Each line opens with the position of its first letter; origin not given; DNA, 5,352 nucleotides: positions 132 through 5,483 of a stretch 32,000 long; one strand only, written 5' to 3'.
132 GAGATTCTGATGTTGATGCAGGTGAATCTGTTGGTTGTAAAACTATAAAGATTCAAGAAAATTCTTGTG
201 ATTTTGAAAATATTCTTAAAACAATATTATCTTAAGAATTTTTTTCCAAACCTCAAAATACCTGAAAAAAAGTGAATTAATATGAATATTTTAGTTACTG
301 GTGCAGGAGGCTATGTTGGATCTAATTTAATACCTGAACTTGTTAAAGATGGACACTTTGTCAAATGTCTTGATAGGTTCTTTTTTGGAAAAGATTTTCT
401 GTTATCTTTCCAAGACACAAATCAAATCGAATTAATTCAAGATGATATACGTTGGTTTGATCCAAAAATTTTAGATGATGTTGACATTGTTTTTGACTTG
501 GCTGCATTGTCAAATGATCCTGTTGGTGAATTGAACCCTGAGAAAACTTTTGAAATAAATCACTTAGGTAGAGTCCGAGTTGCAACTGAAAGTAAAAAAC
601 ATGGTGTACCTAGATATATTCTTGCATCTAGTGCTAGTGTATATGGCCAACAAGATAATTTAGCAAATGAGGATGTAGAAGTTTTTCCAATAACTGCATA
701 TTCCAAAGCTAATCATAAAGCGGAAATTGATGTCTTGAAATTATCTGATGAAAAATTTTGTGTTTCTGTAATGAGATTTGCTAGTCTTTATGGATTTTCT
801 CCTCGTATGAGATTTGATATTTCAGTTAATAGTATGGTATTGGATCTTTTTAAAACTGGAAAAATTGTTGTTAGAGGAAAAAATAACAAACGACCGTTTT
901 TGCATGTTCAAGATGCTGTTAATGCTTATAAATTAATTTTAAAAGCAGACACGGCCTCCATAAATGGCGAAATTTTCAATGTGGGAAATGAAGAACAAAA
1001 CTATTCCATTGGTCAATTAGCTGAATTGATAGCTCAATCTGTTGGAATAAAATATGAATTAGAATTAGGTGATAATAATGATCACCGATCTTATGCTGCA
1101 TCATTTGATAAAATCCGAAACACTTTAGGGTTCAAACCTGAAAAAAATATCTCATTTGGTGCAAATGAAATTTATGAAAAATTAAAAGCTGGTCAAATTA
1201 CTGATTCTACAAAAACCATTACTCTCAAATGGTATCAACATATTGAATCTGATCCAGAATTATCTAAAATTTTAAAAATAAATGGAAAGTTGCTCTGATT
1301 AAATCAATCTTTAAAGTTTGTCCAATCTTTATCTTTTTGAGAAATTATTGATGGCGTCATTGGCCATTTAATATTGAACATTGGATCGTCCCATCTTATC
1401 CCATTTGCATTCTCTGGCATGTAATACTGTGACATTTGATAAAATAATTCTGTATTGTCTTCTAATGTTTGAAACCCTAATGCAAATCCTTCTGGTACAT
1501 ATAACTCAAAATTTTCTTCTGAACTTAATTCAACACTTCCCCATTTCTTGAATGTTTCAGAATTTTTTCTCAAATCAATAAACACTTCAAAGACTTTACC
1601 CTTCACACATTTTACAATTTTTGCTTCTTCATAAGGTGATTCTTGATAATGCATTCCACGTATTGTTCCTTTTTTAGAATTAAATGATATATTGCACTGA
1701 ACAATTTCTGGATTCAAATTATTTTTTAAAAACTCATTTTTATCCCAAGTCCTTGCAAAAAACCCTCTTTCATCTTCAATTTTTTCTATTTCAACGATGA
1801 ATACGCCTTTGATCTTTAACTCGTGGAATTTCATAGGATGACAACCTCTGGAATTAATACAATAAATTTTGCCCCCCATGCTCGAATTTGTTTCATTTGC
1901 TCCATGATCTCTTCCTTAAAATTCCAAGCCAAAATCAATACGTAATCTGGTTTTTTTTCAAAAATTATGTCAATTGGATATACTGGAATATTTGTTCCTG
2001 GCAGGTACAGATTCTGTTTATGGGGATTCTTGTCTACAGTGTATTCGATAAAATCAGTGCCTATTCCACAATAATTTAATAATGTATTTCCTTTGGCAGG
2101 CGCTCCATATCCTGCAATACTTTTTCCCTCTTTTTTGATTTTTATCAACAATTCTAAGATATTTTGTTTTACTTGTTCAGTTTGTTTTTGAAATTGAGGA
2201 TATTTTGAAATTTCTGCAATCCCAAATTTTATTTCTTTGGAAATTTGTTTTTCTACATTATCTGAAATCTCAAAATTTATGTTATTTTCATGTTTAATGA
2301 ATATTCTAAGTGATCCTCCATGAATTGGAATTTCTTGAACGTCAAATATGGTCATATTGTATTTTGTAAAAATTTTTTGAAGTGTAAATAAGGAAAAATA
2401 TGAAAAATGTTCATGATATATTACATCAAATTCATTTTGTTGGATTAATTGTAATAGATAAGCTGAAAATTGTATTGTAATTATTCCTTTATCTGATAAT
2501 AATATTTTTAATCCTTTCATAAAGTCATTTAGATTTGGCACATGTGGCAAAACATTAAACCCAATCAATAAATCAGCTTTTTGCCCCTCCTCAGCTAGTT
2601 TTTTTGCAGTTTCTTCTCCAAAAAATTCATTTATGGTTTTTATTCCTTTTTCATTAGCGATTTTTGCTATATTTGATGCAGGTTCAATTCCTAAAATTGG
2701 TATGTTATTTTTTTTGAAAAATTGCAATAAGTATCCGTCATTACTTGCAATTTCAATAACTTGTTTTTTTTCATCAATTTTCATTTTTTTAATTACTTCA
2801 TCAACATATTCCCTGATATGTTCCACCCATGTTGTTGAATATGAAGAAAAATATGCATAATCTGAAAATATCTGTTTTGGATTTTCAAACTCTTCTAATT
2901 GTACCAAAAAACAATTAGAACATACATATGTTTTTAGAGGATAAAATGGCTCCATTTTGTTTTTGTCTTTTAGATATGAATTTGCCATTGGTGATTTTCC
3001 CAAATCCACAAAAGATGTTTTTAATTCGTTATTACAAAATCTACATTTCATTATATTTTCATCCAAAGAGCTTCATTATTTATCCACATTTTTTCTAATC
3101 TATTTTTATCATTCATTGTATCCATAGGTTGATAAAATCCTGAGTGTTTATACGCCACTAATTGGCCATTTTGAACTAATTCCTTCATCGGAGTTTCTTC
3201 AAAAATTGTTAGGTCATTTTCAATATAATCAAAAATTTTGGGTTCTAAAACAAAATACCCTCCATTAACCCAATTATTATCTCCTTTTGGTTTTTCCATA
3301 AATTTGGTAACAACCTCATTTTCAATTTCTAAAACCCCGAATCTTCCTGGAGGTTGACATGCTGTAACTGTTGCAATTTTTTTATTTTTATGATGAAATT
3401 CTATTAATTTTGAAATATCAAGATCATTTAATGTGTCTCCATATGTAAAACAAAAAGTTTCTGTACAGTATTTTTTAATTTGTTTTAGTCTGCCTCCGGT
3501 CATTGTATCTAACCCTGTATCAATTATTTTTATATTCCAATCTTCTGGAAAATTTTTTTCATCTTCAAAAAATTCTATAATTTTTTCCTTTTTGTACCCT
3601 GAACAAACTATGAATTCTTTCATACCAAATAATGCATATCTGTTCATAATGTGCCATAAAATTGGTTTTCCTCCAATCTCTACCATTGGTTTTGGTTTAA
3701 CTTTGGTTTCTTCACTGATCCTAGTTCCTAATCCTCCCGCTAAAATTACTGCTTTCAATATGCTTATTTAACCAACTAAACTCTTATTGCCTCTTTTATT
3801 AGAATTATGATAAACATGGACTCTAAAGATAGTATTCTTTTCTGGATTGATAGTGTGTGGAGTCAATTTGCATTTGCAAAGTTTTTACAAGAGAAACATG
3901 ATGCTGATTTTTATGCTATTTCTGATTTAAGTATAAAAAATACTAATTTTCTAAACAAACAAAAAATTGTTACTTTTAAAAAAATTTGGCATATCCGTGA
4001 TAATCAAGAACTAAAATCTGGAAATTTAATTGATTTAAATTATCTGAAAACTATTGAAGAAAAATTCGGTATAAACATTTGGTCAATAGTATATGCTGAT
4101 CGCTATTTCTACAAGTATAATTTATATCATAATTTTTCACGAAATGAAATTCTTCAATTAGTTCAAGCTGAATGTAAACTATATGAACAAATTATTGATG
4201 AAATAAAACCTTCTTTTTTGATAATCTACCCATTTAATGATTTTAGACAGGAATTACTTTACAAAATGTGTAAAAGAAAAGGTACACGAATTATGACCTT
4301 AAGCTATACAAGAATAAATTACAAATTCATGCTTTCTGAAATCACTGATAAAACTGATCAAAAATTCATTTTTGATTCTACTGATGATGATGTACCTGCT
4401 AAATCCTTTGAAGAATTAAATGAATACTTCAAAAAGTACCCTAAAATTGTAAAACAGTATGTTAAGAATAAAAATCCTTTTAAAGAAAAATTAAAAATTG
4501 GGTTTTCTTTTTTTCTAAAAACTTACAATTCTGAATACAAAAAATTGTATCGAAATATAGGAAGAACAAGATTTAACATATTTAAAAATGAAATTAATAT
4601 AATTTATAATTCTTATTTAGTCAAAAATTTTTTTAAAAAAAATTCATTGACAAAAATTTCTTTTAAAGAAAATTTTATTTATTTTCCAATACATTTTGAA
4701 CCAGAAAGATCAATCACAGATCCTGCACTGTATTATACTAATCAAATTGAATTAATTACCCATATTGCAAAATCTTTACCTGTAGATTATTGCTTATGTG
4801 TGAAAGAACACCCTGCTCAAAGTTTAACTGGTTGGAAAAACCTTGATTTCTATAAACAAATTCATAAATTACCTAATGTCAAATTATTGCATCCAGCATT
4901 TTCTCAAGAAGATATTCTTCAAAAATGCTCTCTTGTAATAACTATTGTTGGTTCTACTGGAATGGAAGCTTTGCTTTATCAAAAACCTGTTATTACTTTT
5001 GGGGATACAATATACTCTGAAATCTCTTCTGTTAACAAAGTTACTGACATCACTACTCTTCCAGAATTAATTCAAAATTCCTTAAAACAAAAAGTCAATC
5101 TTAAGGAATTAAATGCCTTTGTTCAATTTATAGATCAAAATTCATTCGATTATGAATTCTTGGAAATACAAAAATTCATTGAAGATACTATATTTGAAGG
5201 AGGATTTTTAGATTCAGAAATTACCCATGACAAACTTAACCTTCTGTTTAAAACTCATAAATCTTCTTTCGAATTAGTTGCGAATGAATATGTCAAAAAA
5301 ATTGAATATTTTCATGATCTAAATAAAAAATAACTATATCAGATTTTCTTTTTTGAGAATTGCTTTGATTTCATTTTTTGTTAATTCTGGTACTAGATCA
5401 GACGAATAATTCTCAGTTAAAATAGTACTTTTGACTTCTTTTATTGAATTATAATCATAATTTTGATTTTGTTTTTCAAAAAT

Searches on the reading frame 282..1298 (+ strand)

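Call 35: search_protein_families(library=pfam, proteins=[window:282-1298:+], max_evalue=0.01)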
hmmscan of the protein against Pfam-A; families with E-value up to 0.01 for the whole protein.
window:282-1298:+ (338 aa): 6 families
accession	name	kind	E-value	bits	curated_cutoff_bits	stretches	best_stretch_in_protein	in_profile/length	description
PF01370.27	Epimerase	-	8.2e-34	117.5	20.9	1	3-235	1-240/240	NAD dependent epimerase/dehydratase family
PF16363.11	GDP_Man_Dehyd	-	1.6e-21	77.5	27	1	4-291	1-326/332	GDP-mannose 4,6 dehydratase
PF01073.25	3Beta_HSD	-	1.1e-13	51.2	22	1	4-257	1-271/280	3-beta hydroxysteroid dehydrogenase/isomerase family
PF04321.23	RmlD_sub_bind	-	9.1e-12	45.1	27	1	1-256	1-233/287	RmlD substrate binding domain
PF02719.21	Polysacc_synt_2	-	7.1e-09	35.7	20.2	1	64-258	73-251/293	Polysaccharide biosynthesis protein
PF13460.12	NAD_binding_10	-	1.3e-06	28.8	27.2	1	7-148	1-128/184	NAD(P)H-binding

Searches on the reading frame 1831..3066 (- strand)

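Call 35: search_protein_families(library=pfam, proteins=[window:1831-3066:-], max_evalue=0.01)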
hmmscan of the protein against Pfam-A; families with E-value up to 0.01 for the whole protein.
window:1831-3066:- (411 aa): 7 families
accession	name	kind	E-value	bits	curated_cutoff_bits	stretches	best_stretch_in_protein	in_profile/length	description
PF08484.17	Methyltransf_14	-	3.2e-64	216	23.5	1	247-406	1-160/160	C-methyltransferase C-terminal domain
PF08421.16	Methyltransf_13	-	9.2e-23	80.6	31.3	1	8-67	1-62/62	Putative zinc binding domain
PF13489.12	Methyltransf_23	-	5.5e-17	62.4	27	1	82-240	3-161/164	Methyltransferase domain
PF08242.18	Methyltransf_12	-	1.4e-06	29.3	30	1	105-196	2-98/98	Methyltransferase domain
PF08241.18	Methyltransf_11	-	0.00063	20.8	21.2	1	105-197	2-94/95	Methyltransferase domain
PF13847.12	Methyltransf_31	-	0.0022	18.1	27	1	98-202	2-113/145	Methyltransferase domain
PF13649.12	Methyltransf_25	-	0.0038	18.3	27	0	103-194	1-97/97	Methyltransferase domain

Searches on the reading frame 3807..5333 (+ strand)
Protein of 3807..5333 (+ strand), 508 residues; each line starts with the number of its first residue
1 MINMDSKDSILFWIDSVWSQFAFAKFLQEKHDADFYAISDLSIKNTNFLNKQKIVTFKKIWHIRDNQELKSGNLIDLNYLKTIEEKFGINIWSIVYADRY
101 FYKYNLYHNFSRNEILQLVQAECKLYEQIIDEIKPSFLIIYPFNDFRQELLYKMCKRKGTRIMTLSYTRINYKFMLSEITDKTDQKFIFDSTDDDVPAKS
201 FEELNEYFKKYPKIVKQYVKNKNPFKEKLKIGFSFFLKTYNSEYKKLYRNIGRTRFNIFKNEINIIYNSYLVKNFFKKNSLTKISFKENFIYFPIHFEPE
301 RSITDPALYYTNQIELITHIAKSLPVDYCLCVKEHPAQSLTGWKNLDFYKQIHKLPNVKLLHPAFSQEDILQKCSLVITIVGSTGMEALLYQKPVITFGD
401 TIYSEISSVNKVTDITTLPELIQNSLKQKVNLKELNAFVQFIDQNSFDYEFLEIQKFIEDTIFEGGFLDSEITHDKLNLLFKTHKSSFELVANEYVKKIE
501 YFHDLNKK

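Call 35: search_protein_families(library=pfam, proteins=[window:3807-5333:+], max_evalue=0.01)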
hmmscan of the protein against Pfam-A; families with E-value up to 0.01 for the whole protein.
window:3807-5333:+ (508 aa): 1 family
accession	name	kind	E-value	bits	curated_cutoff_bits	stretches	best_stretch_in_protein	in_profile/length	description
PF05159.20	Capsule_synth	-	1.8e-10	41.3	20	1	317-404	177-267/310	Capsule polysaccharide biosynthesis protein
